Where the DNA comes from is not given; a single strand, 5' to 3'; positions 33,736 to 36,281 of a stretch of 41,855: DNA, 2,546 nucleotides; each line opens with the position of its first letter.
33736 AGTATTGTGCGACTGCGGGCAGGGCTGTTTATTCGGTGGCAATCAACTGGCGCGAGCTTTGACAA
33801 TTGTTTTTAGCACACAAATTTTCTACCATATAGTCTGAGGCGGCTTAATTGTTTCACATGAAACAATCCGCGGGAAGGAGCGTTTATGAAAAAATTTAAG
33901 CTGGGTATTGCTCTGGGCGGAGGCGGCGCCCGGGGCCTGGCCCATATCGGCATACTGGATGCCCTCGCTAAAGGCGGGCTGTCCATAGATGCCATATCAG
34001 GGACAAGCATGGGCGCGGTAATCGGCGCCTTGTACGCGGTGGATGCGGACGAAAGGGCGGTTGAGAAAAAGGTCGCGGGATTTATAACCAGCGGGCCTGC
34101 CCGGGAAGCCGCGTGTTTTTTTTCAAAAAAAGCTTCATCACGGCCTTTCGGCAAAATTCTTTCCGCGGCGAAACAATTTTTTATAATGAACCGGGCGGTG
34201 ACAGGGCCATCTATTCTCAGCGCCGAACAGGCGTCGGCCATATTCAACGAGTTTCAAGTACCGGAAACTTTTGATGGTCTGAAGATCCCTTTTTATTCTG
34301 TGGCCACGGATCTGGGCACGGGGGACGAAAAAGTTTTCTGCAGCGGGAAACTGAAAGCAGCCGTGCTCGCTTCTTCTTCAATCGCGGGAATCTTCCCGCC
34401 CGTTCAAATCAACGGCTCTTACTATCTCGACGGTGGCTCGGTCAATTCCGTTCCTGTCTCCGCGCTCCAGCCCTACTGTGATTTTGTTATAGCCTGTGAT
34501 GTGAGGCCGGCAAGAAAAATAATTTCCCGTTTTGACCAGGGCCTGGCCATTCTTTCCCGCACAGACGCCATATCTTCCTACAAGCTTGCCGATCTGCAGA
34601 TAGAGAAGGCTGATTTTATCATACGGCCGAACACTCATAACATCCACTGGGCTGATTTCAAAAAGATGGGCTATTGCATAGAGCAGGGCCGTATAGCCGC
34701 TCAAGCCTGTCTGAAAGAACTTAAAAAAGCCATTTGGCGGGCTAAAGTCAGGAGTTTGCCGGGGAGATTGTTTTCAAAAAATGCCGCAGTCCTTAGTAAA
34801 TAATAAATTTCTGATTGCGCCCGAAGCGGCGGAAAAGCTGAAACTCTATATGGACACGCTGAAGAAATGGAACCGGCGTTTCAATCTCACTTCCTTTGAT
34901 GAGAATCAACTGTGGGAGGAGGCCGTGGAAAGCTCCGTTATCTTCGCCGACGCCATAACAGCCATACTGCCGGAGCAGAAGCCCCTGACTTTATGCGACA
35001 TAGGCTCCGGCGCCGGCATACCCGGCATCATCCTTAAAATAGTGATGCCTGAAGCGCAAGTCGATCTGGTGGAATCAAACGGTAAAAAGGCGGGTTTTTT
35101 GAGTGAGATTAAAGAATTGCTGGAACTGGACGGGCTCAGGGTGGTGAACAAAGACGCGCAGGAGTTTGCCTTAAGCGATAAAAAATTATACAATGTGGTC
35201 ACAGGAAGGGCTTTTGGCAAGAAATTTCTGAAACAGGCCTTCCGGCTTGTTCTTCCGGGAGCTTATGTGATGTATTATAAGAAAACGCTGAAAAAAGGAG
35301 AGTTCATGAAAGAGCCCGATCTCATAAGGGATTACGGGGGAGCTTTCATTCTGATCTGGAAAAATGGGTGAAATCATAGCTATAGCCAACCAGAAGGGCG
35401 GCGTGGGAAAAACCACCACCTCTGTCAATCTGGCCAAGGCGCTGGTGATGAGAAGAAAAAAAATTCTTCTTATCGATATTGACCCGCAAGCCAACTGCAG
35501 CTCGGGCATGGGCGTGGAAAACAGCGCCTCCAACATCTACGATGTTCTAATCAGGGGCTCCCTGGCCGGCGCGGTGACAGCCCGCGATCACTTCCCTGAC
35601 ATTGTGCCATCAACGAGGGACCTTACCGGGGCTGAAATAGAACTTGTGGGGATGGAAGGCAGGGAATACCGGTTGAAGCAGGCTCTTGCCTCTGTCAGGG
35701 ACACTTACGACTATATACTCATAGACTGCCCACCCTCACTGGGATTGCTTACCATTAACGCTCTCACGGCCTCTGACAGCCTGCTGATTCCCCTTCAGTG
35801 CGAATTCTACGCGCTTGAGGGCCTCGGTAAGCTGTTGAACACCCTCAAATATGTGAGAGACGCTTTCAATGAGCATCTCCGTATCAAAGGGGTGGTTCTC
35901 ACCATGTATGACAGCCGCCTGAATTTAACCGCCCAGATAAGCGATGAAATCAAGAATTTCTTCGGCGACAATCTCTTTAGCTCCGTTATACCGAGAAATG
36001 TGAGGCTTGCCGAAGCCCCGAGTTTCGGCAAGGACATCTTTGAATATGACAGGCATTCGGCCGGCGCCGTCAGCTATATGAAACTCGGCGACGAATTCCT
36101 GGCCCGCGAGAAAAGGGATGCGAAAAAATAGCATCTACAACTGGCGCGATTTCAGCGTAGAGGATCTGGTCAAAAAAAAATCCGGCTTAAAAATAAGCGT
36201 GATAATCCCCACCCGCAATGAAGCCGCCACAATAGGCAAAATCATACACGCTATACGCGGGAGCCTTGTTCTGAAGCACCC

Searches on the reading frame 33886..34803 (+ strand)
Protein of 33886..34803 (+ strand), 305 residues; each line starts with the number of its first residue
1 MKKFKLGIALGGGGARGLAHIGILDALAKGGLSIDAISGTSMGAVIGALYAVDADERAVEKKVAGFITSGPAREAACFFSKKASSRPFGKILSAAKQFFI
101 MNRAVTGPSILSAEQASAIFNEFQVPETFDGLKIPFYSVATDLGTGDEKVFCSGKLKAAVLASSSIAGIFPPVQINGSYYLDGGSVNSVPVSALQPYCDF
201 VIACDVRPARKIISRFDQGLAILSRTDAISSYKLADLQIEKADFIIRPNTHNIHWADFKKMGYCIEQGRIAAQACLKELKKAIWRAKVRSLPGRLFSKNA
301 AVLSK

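Call 13: search_protein_families(library=pfam, proteins=[window:33886-34803:+])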
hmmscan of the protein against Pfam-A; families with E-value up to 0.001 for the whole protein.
window:33886-34803:+ (305 aa): 1 family
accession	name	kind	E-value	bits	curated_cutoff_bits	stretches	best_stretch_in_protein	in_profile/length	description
PF01734.28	Patatin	-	8.9e-25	88.4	27.7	1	9-193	2-189/191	Patatin-like phospholipase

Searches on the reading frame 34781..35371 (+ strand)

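Call 13: search_protein_families(library=pfam, proteins=[window:34781-35371:+])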
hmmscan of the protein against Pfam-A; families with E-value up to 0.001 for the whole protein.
window:34781-35371:+ (196 aa): 1 family
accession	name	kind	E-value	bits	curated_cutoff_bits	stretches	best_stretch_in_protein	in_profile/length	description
PF02527.21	GidB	-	2.3e-33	115.5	27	1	18-178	3-159/184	rRNA small subunit methyltransferase G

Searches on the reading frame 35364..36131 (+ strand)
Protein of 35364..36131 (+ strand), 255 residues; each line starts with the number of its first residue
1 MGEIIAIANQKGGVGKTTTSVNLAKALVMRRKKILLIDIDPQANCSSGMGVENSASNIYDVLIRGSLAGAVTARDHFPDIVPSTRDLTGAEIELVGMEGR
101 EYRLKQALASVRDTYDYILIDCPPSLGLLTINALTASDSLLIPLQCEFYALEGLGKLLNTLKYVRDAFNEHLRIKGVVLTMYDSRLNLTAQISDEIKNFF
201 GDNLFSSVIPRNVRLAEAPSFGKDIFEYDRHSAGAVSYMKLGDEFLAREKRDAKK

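Call 13: search_protein_families(library=pfam, proteins=[window:35364-36131:+])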
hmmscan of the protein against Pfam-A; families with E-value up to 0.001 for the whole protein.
window:35364-36131:+ (255 aa): 9 families
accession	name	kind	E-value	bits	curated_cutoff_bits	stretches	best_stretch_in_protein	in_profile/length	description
PF13614.12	AAA_31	-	7.4e-64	215.4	27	1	3-174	2-177/177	AAA domain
PF01656.29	CbiA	-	2.1e-29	102.5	25.4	1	5-224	1-124/125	CobQ/CobB/MinD/ParA nucleotide binding domain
PF09140.17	MipZ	-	4.1e-13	49.7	20.7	1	4-157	2-142/262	ATPase MipZ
PF10609.15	ParA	-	1.4e-09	38.2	27.1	1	3-40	4-41/246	NUBPL iron-transfer P-loop NTPase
PF00142.24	Fer4_NifH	-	6.1e-08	32.9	25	1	10-49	7-46/271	4Fe-4S iron sulfur cluster binding proteins, NifH/frxC family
PF02374.21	ArsA_ATPase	-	4e-07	30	24.3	1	10-48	8-46/305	Anion-transporting ATPase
PF06564.18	CBP_BcsQ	-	4.4e-07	30.1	21.3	0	4-42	3-41/234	Cellulose biosynthesis protein BcsQ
PF07015.17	VirC1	-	0.00011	22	24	0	4-41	3-40/231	VirC1 protein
PF00448.28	SRP54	-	0.00015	21.9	22.7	0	13-40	11-38/196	SRP54-type protein, GTPase domain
